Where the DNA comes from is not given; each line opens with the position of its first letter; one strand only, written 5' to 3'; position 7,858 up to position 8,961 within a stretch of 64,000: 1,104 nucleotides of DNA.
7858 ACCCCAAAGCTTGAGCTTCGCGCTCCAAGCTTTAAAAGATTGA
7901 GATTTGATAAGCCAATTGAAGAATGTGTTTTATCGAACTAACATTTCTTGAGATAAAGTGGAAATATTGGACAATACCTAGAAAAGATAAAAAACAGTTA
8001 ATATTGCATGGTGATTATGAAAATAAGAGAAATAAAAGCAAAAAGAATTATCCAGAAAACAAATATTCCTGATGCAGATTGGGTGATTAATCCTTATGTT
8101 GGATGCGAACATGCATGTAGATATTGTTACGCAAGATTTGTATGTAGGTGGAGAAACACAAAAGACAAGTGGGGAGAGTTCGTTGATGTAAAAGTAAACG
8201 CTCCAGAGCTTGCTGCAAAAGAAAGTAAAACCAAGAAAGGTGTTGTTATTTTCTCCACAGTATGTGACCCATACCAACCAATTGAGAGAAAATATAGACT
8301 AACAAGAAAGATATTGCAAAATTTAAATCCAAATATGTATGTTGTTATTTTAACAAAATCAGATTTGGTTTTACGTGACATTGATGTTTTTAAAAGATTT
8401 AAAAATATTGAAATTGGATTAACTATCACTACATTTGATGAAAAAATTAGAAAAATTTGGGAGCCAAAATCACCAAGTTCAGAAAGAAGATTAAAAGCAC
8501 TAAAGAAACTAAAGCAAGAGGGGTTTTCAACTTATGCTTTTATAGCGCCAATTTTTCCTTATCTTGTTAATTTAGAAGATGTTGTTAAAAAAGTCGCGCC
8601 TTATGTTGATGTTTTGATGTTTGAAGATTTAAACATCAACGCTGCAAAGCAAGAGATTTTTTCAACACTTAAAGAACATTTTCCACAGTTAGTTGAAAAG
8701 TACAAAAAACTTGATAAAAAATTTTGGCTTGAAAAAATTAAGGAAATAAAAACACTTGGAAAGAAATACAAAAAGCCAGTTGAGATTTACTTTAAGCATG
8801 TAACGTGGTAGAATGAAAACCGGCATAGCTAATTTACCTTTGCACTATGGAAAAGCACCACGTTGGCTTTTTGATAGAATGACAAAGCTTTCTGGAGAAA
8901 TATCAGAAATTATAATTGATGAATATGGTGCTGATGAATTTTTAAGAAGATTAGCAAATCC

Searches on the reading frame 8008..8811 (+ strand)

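Call 62: search_protein_families(library=pfam, proteins=[window:8008-8811:+], max_evalue=0.00001)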
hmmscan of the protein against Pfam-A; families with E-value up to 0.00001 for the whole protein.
window:8008-8811:+ (267 aa): 1 family
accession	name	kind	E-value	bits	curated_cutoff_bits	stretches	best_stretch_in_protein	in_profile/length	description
PF04055.27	Radical_SAM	-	4.4e-18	66.4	29.5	1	27-179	1-148/166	Radical SAM superfamily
